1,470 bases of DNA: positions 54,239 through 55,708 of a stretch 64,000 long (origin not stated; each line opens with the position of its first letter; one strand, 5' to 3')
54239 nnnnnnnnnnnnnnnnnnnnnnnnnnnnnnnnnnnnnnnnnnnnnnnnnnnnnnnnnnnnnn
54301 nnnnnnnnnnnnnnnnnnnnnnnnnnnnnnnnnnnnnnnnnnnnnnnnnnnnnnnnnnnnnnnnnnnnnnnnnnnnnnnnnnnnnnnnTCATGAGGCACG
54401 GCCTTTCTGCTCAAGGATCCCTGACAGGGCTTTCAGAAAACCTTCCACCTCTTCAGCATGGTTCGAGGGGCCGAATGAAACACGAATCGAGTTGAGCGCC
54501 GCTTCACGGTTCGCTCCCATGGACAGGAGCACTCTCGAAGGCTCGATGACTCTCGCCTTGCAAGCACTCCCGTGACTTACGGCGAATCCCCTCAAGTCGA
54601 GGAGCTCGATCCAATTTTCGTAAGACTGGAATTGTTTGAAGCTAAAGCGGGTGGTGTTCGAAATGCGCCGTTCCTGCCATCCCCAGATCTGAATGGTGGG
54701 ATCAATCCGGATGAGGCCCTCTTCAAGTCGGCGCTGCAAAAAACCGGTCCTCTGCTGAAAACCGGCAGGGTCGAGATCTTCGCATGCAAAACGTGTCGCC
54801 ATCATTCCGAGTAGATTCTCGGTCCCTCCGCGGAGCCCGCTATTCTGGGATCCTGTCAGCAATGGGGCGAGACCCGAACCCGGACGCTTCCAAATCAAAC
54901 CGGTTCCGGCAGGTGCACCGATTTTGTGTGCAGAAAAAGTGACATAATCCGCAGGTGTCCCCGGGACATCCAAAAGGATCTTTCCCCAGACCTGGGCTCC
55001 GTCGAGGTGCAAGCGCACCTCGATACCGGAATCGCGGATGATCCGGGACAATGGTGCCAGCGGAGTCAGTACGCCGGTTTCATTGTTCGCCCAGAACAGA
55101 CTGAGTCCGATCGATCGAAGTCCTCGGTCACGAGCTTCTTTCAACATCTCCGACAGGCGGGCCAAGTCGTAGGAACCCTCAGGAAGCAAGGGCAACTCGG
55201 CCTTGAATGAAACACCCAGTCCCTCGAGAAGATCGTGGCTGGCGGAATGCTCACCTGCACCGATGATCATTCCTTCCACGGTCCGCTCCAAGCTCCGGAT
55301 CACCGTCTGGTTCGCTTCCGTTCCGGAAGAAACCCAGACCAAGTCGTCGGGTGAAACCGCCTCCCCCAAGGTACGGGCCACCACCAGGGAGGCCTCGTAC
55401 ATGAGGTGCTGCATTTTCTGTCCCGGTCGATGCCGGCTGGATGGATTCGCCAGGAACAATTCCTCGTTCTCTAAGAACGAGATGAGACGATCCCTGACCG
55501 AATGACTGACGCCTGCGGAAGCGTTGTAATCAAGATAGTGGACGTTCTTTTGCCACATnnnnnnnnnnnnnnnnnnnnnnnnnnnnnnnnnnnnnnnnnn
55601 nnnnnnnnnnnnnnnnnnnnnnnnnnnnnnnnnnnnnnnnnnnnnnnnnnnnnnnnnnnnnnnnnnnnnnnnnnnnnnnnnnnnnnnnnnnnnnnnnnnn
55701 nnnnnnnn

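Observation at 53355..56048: MnmA homolog with no cysteines and a broken PP-loop inside a conserved regulator-desulfurase-MnmA cluster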

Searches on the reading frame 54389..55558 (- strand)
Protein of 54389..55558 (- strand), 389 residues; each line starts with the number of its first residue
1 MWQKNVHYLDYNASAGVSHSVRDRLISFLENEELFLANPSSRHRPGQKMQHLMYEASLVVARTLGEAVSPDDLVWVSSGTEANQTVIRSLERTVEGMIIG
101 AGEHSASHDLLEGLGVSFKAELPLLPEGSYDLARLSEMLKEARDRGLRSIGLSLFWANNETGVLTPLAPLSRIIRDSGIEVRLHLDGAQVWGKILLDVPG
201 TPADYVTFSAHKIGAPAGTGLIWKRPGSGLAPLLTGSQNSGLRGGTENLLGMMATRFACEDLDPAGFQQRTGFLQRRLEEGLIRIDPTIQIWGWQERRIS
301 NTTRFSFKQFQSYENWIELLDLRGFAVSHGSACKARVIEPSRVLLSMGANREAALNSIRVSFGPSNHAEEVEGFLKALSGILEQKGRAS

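Call 3: search_protein_families(library=pfam, proteins=[window:54389-55558:-], max_evalue=0.01)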
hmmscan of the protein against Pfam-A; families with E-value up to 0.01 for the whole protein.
window:54389-55558:- (389 aa): 1 family
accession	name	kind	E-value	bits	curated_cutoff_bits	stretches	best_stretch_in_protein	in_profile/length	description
PF00266.25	Aminotran_5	-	3.6e-36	125.4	21.5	1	7-373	1-370/371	Aminotransferase class-V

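Call 4: search_protein_families(library=ncbifam, proteins=[window:54389-55558:-], max_evalue=0.01)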
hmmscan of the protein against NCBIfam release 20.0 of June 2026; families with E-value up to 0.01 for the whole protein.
window:54389-55558:- (389 aa): 17 families
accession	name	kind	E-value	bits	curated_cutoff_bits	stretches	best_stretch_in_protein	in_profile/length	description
TIGR03402.1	FeS_nifS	equivalog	3e-61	207.3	530.75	1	8-385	2-373/379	cysteine desulfurase NifS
TIGR03403.1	nifS_epsilon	equivalog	2e-41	142.1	587.7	1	8-376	2-367/382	NifS family cysteine desulfurase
NF010611.0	PRK14012.1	equivalog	1.2e-39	136.4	548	1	7-375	7-372/406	IscS subfamily cysteine desulfurase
TIGR03235.1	DNA_S_dndA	equivalog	2.7e-38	132.2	480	1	8-361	1-352/353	cysteine desulfurase DndA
TIGR02006.1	IscS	equivalog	5.9e-38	130.9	643.2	1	7-379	5-372/402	IscS subfamily cysteine desulfurase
NF002806.0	PRK02948.1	subfamily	8.4e-34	117.2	304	1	8-386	3-376/381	IscS subfamily cysteine desulfurase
TIGR01979.1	sufS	subfamily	2.7e-17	62.7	475.1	2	3-225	16-234/403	SufS family cysteine desulfurase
NF006791.0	PRK09295.1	equivalog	1.9e-10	40.4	661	1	5-225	23-239/406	cysteine desulfurase SufS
NF008126.0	PRK10874.1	equivalog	1.1e-09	37.9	607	1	4-224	18-234/401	cysteine desulfurase CsdA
TIGR03392.1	FeS_syn_CsdA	equivalog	1.9e-09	37.2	493.6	1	3-225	14-232/398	cysteine desulfurase CsdA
TIGR01977.1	am_tr_V_EF2568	hypoth_equivalog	1.9e-08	33.7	377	1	8-238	2-226/376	cysteine desulfurase family protein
NF041166.1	f2_encap_cargo1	exception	2.2e-07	30.4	800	1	9-225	249-461/623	family 2A encapsulin nanocompartment cargo protein cysteine desulfurase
TIGR01976.1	am_tr_V_VC1184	hypoth_equivalog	2.3e-07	30.4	352.35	1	8-226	21-233/401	cysteine desulfurase-like protein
TIGR04343.1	egtE_PLP_lyase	equivalog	5.9e-06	25.3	400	1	68-238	69-231/370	ergothioneine biosynthesis PLP-dependent enzyme EgtE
NF040779.1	Sec_lyase_SclA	exception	0.0003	19.8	525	1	8-238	2-227/378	selenocysteine lyase SclA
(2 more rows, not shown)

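Call 12: find_homologous_proteins(query=window:54389-55558:-, max_evalue=1e-30)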
Query window:54389-55558:- (389 aa): 208 proteins with E <= 1e-30 among 8000 candidates; the best 120 are listed.
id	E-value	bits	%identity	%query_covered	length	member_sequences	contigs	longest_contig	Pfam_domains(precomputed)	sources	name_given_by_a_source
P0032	1.0e-256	869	100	100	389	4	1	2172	PF00266.26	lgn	-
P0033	1.7e-231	786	89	100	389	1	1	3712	PF00266.26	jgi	jgi:cysteine desulfurase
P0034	1.4e-230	783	88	100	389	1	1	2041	PF00266.26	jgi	jgi:cysteine desulfurase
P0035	7.6e-227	771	88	100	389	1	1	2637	PF00266.26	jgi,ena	jgi:cysteine desulfurase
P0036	1.1e-226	770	88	100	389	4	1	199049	PF00266.26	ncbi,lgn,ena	-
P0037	6.3e-223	758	86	99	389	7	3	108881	PF00266.26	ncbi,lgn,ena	-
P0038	1.6e-218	744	84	100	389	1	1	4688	PF00266.26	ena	-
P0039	7.3e-216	735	84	100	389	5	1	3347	PF00266.26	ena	-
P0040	1.4e-173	596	69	99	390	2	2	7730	PF00266.26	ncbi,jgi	jgi:cysteine desulfurase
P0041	1.1e-171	589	68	99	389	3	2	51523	PF00266.26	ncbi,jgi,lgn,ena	jgi:cysteine desulfurase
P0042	1.6e-168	579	66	99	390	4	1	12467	PF00266.26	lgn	-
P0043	6.1e-153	528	62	100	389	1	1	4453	PF00266.26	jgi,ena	jgi:cysteine desulfurase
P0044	3.6e-149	515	61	99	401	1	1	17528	PF00266.26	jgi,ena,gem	-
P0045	1.2e-148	514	61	99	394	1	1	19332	PF00155.28,PF00266.26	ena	-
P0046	3.7e-148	512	61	100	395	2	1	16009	PF00266.26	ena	-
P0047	1.1e-144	500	61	99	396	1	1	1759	PF00266.26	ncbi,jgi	jgi:cysteine desulfurase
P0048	1.4e-141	490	58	100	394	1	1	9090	PF00266.26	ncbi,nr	ncbi:MAG: aminotransferase class V-fold PLP-dependent enzyme [Proteobacteria bacterium]|nr:aminotran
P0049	2.4e-141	490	59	100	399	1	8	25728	PF00266.26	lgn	-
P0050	1.7e-140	487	59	100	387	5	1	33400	PF00266.26,PF01212.28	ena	-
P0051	5.7e-139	482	57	99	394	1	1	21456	PF00266.26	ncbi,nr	ncbi:MAG: aminotransferase class V-fold PLP-dependent enzyme [Bdellovibrionales bacterium]|nr:aminot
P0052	1.2e-138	481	57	100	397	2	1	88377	PF00155.28,PF00266.26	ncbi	-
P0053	1.3e-138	481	59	99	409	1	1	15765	PF00266.26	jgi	-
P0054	2.3e-138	480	55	100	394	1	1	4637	PF00266.26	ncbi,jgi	jgi:cysteine desulfurase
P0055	2.6e-138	480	58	99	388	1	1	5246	PF00155.28,PF00266.26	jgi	jgi:cysteine desulfurase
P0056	9.7e-138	478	58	99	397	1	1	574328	PF00266.26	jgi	jgi:cysteine desulfurase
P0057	1.3e-137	477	58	100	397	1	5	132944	PF00266.26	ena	-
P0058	1.7e-137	477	56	99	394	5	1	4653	PF00266.26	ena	-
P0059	2.4e-137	476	56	99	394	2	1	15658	PF00266.26,PF01212.28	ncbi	-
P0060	3.6e-137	476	58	99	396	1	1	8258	PF00155.28,PF00266.26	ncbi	-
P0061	4.7e-137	475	57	100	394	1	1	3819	PF00155.28,PF00266.26,PF01212.28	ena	-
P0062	9.7e-137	474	55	100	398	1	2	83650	PF00266.26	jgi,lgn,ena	-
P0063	1.0e-136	474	57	100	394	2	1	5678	PF00266.26,PF01212.28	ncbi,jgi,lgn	jgi:cysteine desulfurase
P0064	2.1e-136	473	59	99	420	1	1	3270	PF00266.26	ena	-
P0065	5.7e-136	472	57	100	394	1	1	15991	PF00266.26,PF01212.28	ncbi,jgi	jgi:cysteine desulfurase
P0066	6.2e-136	472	57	100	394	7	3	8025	PF00266.26,PF01212.28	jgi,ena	jgi:cysteine desulfurase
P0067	1.1e-135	471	57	100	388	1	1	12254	PF00266.26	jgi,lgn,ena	-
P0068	1.1e-135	471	57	99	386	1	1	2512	PF00155.28,PF00266.26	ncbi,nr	ncbi:MAG: aminotransferase class V-fold PLP-dependent enzyme [Bdellovibrionales bacterium]|nr:aminot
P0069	2.0e-135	470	56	100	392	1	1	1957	PF00266.26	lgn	-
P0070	2.3e-135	470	57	99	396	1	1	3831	PF00266.26,PF01212.28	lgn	-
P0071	5.6e-135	469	57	99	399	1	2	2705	PF00155.28,PF00266.26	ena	-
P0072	2.2e-134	467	57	99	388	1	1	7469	PF00266.26,PF01212.28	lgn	-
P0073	3.4e-134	466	58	99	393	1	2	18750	PF00155.28,PF00266.26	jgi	jgi:cysteine desulfurase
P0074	5.8e-134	465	58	99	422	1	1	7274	PF00266.26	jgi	jgi:cysteine desulfurase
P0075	9.0e-134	465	55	99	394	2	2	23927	PF00266.26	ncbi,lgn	-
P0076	2.0e-133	463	55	100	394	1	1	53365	PF00266.26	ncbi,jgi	jgi:cysteine desulfurase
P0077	2.7e-133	463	55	100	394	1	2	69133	PF00266.26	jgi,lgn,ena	-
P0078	4.0e-133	463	55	99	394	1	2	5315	PF00266.26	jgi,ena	jgi:cysteine desulfurase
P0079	4.9e-133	462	55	100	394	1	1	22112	PF00266.26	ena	-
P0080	1.1e-132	461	56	99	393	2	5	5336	PF00266.26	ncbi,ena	-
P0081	2.1e-131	457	56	100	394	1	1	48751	PF00266.26,PF01212.28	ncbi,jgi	jgi:cysteine desulfurase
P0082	4.6e-131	456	56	98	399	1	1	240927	PF00266.26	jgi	jgi:cysteine desulfurase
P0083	9.0e-131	455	55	100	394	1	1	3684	PF00155.28,PF00266.26,PF01212.28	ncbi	-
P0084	3.4e-130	453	56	100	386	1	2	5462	PF00266.26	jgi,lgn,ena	-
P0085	6.1e-130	452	55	100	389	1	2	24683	PF00266.26,PF01212.28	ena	-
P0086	3.8e-129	449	55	99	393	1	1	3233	PF00266.26,PF01212.28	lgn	-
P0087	4.2e-129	449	55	96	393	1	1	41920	PF00266.26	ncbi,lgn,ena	-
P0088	1.0e-128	448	54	100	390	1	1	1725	PF00266.26,PF01212.28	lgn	-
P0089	4.9e-128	446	55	99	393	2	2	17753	PF00155.28,PF00266.26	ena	-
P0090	1.0e-127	445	55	99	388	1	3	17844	PF00266.26,PF01212.28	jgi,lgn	jgi:cysteine desulfurase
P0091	4.9e-127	442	54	99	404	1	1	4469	PF00155.28,PF00266.26,PF01212.28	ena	-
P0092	2.7e-126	440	55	100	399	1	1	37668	PF00266.26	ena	-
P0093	5.7e-126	439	55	99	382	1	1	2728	PF00266.26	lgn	-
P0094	1.6e-125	437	53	99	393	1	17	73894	PF00155.28,PF00266.26,PF01212.28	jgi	jgi:cysteine desulfurase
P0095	8.0e-125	435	56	97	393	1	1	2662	PF00155.28,PF00266.26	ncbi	-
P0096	1.4e-121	424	52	100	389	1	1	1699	PF00266.26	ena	-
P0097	4.4e-120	420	52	99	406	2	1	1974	PF00266.26,PF01212.28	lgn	-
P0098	1.2e-119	418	53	99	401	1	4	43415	PF00155.28,PF00266.26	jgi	jgi:cysteine desulfurase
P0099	1.0e-118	415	53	99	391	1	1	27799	PF00266.26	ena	-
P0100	2.2e-118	414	51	99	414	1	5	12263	PF00266.26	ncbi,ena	-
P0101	9.9e-118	412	53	100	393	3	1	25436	PF00266.26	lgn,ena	-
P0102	1.4e-117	411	54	100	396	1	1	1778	PF00155.28,PF00266.26,PF01212.28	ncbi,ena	-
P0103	9.6e-117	409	53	99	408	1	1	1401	PF00266.26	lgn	-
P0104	1.1e-116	408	53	100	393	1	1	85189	PF00266.26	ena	-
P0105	2.2e-115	404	52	100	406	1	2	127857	PF00266.26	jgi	jgi:cysteine desulfurase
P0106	3.5e-114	400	50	98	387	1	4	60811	PF00266.26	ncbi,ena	-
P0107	4.2e-112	393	52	99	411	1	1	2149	PF00266.26,PF01212.28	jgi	jgi:cysteine desulfurase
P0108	7.1e-107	376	56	81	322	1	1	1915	PF00266.26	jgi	jgi:cysteine desulfurase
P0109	1.7e-106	375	56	81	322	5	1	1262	PF00266.26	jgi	jgi:cysteine desulfurase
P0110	3.2e-103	364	59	78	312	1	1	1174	PF00266.26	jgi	jgi:cysteine desulfurase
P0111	4.5e-100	354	49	99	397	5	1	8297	PF00266.26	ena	-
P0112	3.0e-99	351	47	99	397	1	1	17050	PF00266.26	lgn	-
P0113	4.0e-99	351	56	76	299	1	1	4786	PF00266.26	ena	-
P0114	3.8e-96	341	45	100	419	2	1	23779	PF00266.26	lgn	-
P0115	2.5e-92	328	46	100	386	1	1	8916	PF00266.26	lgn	-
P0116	1.1e-90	323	63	61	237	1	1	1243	PF00266.26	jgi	jgi:cysteine desulfurase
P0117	2.2e-87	312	48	99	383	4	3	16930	PF00266.26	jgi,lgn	jgi:cysteine desulfurase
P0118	1.8e-83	299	45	99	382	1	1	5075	PF00266.26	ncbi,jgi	jgi:cysteine desulfurase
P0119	2.7e-83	299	56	64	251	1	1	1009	PF00266.26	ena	-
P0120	3.2e-76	275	40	98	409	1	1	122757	PF00266.26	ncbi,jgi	jgi:cysteine desulfurase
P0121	6.1e-67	245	41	99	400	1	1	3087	PF00266.26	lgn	-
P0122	4.2e-66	242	40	97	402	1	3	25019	PF00266.26,PF01212.28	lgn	-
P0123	1.9e-63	233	37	99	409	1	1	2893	PF00266.26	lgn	-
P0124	1.4e-61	227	38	99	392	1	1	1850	PF00266.26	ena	-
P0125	1.7e-61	227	39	99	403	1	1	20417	PF00266.26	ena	-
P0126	8.7e-61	224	40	91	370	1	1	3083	PF00266.26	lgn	-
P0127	1.3e-59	221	39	98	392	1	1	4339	PF00266.26,PF01041.24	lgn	-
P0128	1.3e-59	221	36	98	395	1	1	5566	PF00266.26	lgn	-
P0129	4.9e-58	215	40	85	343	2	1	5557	PF00266.26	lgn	-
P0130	5.4e-58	215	39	97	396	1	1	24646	PF00266.26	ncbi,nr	ncbi:MAG: cysteine desulfurase [Oligoflexia bacterium]|nr:cysteine desulfurase [Oligoflexia bacteriu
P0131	3.1e-55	206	38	95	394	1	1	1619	PF00266.26,PF01212.28,PF01041.24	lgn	-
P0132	3.4e-55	206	36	98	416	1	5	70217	PF00266.26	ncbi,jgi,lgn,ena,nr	ncbi:cysteine desulfurase [bacterium]|jgi:cysteine desulfurase|nr:cysteine desulfurase [bacterium]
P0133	1.2e-54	204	41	83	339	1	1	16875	PF00266.26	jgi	jgi:cysteine desulfurase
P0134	2.6e-54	203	39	93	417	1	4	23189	PF00266.26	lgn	-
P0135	1.7e-53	200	37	95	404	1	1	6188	PF00266.26,PF01212.28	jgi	jgi:cysteine desulfurase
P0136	5.6e-53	199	38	83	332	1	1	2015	PF00266.26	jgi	jgi:cysteine desulfurase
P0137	1.0e-52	198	35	98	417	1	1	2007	PF00266.26,PF01212.28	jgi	jgi:cysteine desulfurase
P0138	1.5e-52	197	37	97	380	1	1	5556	PF00266.26,PF01212.28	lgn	-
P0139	2.4e-52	197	38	94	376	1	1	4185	PF00266.26,PF01212.28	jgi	-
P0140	4.6e-52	196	36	96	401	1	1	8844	PF00266.26,PF01212.28,PF01053.27,PF01041.24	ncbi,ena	-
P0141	9.0e-52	195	35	97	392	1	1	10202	PF00266.26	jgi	jgi:cysteine desulfurase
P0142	2.1e-51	194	36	96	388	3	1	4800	PF00266.26,PF01212.28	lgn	-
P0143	2.6e-51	193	37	95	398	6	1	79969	PF00155.28,PF00266.26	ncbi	-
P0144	7.5e-51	192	37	97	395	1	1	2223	PF00266.26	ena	-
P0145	8.6e-51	192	38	81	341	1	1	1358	PF00266.26,PF01212.28,PF01041.24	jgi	jgi:cysteine desulfurase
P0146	2.3e-50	190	39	97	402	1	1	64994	PF00266.26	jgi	-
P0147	3.1e-50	190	36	98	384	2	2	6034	PF00266.26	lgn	-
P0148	2.5e-47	180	36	96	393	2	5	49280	PF00266.26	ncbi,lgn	-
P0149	1.9e-45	174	48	50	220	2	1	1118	PF00155.28,PF00266.26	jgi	jgi:cysteine desulfurase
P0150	1.9e-45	174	39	67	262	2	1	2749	PF00266.26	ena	-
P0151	2.5e-45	174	34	97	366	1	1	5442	PF00266.26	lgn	-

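Call 13: find_encoding_contigs(protein=P0120, flank=6000, max_places=2)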
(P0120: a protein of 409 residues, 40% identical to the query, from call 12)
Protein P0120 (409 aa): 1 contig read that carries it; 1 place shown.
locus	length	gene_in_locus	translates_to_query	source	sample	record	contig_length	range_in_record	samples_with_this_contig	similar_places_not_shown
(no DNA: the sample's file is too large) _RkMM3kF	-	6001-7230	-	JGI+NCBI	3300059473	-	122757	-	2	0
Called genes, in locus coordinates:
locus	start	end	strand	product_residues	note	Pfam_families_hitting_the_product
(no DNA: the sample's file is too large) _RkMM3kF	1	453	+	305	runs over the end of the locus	PF07949:YbbR (faint)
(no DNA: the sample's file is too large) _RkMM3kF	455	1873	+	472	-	PF02878:PGM_PMM_I, PF02879:PGM_PMM_II, PF02880:PGM_PMM_III, PF00408:PGM_PMM_IV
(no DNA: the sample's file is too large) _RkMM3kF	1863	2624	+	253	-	PF03740:PdxJ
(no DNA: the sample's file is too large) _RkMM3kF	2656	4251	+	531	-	PF03853:YjeF_N, PF01256:Carb_kinase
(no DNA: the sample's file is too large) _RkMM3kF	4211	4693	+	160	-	PF02367:TsaE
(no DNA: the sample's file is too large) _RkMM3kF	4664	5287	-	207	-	-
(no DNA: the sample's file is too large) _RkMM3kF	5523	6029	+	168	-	PF02082:Rrf2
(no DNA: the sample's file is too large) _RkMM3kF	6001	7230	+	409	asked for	PF00266:Aminotran_5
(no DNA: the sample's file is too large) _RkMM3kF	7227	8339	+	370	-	PF03054:tRNA_Me_trans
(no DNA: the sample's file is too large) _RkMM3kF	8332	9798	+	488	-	PF00919:UPF0004, PF04055:Radical_SAM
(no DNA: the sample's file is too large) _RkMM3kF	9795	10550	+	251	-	PF22935:RM44_endonuclase, PF14622:Ribonucleas_3_3, PF00636:Ribonuclease_3, PF00035:dsrm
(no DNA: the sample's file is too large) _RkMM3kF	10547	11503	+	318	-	PF00350:Dynamin_N (faint), PF01926:MMR_HSR1, PF02421:FeoB_N, PF04548:AIG1 (weak), PF00009:GTP_EFTU, PF07650:KH_2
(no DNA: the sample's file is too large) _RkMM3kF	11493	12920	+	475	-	PF00005:ABC_tran (faint), PF01926:MMR_HSR1, PF02421:FeoB_N (weak), PF00009:GTP_EFTU, PF01926:MMR_HSR1, PF02421:FeoB_N, PF00350:Dynamin_N (weak), PF14714:KH_dom-like, +6 more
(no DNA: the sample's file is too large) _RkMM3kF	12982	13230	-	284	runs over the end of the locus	PF03372:Exo_endo_phos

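Call 14: find_encoding_contigs(protein=P0130, flank=6000, max_places=2)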
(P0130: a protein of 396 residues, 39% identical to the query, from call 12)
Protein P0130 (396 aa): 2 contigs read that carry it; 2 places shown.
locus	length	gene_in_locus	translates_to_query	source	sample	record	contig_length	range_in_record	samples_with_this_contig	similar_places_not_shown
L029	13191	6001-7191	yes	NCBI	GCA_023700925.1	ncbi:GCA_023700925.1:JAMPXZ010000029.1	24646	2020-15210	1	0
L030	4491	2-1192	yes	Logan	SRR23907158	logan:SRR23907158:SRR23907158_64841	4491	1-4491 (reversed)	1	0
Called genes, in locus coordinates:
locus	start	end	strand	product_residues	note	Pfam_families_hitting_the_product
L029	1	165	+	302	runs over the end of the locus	PF07949:YbbR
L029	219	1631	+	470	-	PF02878:PGM_PMM_I, PF02879:PGM_PMM_II, PF02880:PGM_PMM_III, PF00408:PGM_PMM_IV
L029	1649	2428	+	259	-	PF03740:PdxJ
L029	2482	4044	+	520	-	PF03853:YjeF_N, PF01256:Carb_kinase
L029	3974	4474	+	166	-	PF02367:TsaE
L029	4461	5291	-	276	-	-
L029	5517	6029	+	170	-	PF02082:Rrf2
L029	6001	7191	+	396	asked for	PF00266:Aminotran_5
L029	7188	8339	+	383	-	PF03054:tRNA_Me_trans, PF20259:tRNA_Me_trans_M (weak), PF20258:tRNA_Me_trans_C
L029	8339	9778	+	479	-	PF00919:UPF0004, PF04055:Radical_SAM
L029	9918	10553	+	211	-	PF14622:Ribonucleas_3_3, PF22935:RM44_endonuclase (weak), PF00636:Ribonuclease_3, PF00035:dsrm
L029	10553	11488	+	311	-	PF00009:GTP_EFTU (faint), PF00350:Dynamin_N (faint), PF01926:MMR_HSR1, PF02421:FeoB_N, PF07650:KH_2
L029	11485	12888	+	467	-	PF00005:ABC_tran (faint), PF00009:GTP_EFTU, PF01926:MMR_HSR1, PF02421:FeoB_N, PF01926:MMR_HSR1, PF02421:FeoB_N, PF00009:GTP_EFTU, PF14714:KH_dom-like, +7 more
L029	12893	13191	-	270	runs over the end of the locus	PF13505:OMP_b-brl (weak)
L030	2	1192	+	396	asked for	PF00266:Aminotran_5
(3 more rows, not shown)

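Call 15: find_encoding_contigs(protein=P0114, flank=6000, max_places=2)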
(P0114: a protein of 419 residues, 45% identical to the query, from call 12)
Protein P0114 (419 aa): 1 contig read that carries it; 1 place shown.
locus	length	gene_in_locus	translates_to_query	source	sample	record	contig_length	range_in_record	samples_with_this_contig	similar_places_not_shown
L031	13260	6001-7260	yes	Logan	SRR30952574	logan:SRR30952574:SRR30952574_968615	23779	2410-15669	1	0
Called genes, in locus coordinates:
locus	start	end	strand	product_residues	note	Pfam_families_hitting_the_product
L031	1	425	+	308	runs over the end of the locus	PF07949:YbbR (weak)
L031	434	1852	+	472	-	PF02878:PGM_PMM_I, PF02879:PGM_PMM_II, PF02880:PGM_PMM_III, PF00408:PGM_PMM_IV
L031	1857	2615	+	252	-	PF03740:PdxJ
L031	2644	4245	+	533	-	PF03853:YjeF_N, PF01256:Carb_kinase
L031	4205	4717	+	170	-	PF02367:TsaE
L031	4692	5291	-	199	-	-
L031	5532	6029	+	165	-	PF02082:Rrf2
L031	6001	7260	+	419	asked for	PF00266:Aminotran_5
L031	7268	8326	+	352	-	PF03054:tRNA_Me_trans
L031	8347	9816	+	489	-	PF00919:UPF0004, PF04055:Radical_SAM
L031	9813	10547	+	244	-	PF22935:RM44_endonuclase (weak), PF14622:Ribonucleas_3_3, PF00636:Ribonuclease_3, PF00035:dsrm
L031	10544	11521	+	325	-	PF02421:FeoB_N, PF03193:RsgA_GTPase (faint), PF00350:Dynamin_N (faint), PF01926:MMR_HSR1, PF04548:AIG1, PF00009:GTP_EFTU (weak), PF07650:KH_2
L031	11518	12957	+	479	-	PF00009:GTP_EFTU, PF01926:MMR_HSR1, PF02421:FeoB_N (weak), PF04548:AIG1 (weak), PF01926:MMR_HSR1, PF02421:FeoB_N, PF00009:GTP_EFTU, PF14714:KH_dom-like, +6 more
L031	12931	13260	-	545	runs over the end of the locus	PF01244:Peptidase_M19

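Call 59: find_homologous_proteins(query=L029:7188-8336:+, max_evalue=1e-20)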
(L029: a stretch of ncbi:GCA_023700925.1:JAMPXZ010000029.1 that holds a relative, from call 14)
Query L029:7188-8336:+ (383 aa): 406 proteins with E <= 1e-20 among 8000 candidates; the best 120 are listed.
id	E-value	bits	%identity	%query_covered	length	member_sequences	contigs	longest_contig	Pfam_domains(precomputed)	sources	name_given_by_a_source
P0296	6.1e-249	843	100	98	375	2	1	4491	PF20259.4,PF03054.23,PF20258.5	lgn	-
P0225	1.8e-138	480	61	100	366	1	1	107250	PF20259.4,PF03054.23,PF20258.5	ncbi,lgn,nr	ncbi:MAG: tRNA-specific 2-thiouridylase [Oligoflexia bacterium]|nr:tRNA-specific 2-thiouridylase [Ol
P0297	9.6e-102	359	47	99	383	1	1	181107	PF20259.4,PF03054.23,PF20258.5,PF02540.24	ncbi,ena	-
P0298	1.3e-101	358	47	99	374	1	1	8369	PF20259.4,PF03054.23,PF06508.20,PF20258.5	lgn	-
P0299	3.3e-100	354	46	99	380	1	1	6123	PF20259.4,PF03054.23,PF20258.5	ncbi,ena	-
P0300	2.9e-98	347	47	97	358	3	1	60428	PF20259.4,PF03054.23,PF20258.5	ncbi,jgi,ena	jgi:tRNA-specific 2-thiouridylase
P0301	7.0e-97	343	44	99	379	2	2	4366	PF20259.4,PF03054.23,PF20258.5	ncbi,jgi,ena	jgi:tRNA-specific 2-thiouridylase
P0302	8.4e-94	333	45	97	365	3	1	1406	PF20259.4,PF03054.23,PF06508.20,PF20258.5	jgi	jgi:tRNA-specific 2-thiouridylase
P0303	2.7e-93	331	43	99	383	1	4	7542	PF20259.4,PF03054.23,PF20258.5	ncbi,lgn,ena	-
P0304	7.4e-92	326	45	99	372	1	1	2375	PF20259.4,PF03054.23,PF06508.20,PF20258.5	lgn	-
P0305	4.4e-88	314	43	98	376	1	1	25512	PF20259.4,PF03054.23,PF20258.5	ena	-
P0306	1.0e-87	313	43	99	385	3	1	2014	PF20259.4,PF03054.23,PF20258.5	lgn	-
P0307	3.3e-87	311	45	99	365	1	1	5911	PF20259.4,PF03054.23,PF20258.5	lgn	-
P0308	2.0e-86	309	42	98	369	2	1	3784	PF20259.4,PF03054.23,PF20258.5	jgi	-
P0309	3.3e-82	295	41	99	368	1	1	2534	PF20259.4,PF03054.23,PF06508.20,PF20258.5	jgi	jgi:tRNA-specific 2-thiouridylase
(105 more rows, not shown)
